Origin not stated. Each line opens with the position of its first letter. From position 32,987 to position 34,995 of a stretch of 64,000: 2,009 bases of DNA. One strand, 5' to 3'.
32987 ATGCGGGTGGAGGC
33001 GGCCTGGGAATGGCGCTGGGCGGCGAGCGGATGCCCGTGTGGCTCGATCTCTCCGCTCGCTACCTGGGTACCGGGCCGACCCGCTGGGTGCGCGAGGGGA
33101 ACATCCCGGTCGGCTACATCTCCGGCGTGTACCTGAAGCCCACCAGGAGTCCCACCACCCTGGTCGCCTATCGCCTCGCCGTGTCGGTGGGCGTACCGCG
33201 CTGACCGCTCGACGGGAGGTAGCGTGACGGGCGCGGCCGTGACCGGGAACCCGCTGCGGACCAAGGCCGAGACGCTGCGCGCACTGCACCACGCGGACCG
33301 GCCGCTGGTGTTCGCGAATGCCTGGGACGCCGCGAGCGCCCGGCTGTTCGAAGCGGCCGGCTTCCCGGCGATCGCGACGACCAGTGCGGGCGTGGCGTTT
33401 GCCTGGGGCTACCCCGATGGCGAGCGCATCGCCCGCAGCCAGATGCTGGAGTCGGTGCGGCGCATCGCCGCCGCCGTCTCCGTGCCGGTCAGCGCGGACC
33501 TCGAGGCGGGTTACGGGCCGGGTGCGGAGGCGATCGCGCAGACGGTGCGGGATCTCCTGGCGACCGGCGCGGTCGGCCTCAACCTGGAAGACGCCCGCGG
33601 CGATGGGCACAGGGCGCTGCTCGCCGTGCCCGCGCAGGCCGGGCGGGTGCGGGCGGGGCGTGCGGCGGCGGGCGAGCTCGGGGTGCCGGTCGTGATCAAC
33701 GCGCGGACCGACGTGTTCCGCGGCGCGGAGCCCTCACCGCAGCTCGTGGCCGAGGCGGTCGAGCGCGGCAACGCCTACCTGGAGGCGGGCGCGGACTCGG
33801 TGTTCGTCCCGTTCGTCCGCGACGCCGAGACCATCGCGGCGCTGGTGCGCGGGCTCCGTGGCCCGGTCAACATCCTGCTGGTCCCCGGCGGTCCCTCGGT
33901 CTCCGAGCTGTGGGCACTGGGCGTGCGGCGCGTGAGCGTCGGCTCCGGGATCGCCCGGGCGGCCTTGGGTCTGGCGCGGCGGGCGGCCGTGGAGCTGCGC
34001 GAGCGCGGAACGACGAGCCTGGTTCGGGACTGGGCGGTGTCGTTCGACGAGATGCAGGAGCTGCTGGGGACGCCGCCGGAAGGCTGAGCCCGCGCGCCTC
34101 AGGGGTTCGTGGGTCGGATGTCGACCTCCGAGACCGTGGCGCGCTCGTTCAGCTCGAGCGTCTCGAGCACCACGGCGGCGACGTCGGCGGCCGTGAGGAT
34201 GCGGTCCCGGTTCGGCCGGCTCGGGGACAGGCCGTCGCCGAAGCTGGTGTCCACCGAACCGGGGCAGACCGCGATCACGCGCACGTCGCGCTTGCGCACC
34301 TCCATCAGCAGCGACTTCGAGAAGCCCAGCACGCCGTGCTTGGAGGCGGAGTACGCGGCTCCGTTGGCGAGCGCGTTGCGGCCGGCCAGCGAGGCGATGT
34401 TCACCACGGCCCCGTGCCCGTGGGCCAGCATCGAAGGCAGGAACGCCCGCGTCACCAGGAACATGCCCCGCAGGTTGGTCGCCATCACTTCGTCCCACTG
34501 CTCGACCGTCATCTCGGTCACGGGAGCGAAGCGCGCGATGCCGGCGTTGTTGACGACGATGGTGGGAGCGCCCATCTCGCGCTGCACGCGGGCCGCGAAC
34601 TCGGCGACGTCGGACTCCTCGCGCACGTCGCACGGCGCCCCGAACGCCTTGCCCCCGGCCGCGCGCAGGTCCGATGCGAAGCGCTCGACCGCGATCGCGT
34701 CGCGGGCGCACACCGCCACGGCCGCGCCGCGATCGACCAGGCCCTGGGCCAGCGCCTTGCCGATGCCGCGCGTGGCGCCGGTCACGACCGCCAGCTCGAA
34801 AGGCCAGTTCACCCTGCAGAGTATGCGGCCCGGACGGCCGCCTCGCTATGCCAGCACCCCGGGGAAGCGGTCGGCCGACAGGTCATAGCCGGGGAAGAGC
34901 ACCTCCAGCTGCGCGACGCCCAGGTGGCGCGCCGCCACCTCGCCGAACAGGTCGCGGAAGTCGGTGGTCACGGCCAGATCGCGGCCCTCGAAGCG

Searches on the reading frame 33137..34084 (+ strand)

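Call 73: search_protein_families(library=ncbifam, proteins=[window:33137-34084:+], max_evalue=0.00001)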
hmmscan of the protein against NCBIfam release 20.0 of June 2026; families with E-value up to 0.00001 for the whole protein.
window:33137-34084:+ (316 aa): 5 families
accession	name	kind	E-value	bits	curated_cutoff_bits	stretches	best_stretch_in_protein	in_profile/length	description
TIGR02317.1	prpB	equivalog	5.7e-24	84.8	354.4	1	44-295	2-255/285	methylisocitrate lyase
NF008455.0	PRK11320.1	equivalog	8e-24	84.4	353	1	43-245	7-208/295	methylisocitrate lyase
TIGR02319.1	CPEP_Pphonmut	equivalog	3.5e-21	75.7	420.05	1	42-298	3-262/294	carboxyvinyl-carboxyphosphonate phosphorylmutase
TIGR02321.1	Pphn_pyruv_hyd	equivalog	4e-18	65.5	374.4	1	42-294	2-260/290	phosphonopyruvate hydrolase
TIGR02320.1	PEP_mutase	equivalog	1.7e-14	53.5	319.55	1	48-310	2-280/284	phosphoenolpyruvate mutase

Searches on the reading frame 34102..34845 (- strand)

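Call 73: search_protein_families(library=ncbifam, proteins=[window:34102-34845:-], max_evalue=0.00001)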
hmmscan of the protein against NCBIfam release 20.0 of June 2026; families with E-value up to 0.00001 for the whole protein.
window:34102-34845:- (248 aa): 216 families (the best 25 are shown)
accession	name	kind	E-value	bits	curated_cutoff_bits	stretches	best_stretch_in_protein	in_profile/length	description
NF005594.0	PRK07326.1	equivalog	1e-68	231.4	271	1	18-248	8-234/237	SDR family oxidoreductase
NF005806.0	PRK07666.1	equivalog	9.6e-62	208.4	286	1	18-248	9-239/239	3-ketoacyl-ACP reductase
NF009466.0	PRK12826.1-2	subfamily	8.6e-53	179.3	222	1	19-204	6-193/248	3-oxoacyl-ACP reductase FabG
NF005672.0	PRK07454.1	equivalog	2.5e-52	177.5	234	1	17-245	7-236/241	SDR family oxidoreductase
NF004198.0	PRK05653.1-3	equivalog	1.4e-50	172.1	296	1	18-207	9-198/248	3-oxoacyl-ACP reductase FabG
NF009093.0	PRK12429.1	subfamily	3.4e-49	167.5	258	1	18-226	7-215/259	3-hydroxybutyrate dehydrogenase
TIGR01963.1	PHB_DH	subfamily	5.6e-49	166.7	307.05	1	19-229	4-214/255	3-hydroxybutyrate dehydrogenase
TIGR01830.1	3oxo_ACP_reduc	equivalog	1.2e-48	165.9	297.75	1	19-208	1-191/239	3-oxoacyl-[acyl-carrier-protein] reductase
NF004818.0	PRK06172.1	equivalog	2.7e-46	158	336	1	17-219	8-211/253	SDR family oxidoreductase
NF005559.1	PRK07231.1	subfamily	6.7e-46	156.8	215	1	18-208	6-196/249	glucose 1-dehydrogenase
NF005878.0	PRK07825.1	subfamily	1.4e-45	155.8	287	1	19-234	12-221/278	short chain dehydrogenase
NF004825.0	PRK06181.1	equivalog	1.9e-44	152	215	1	18-239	8-237/268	SDR family oxidoreductase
NF004197.0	PRK05653.1-1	equivalog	4.3e-44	151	332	1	17-207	8-198/249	3-oxoacyl-ACP reductase FabG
NF040490.1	SDR_subfam_3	subfamily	5.8e-44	150.6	385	1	18-206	6-206/268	mycofactocin-coupled SDR family oxidoreductase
NF009931.0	PRK13394.1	subfamily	6.4e-44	150.4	340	1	18-229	9-221/262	3-hydroxybutyrate dehydrogenase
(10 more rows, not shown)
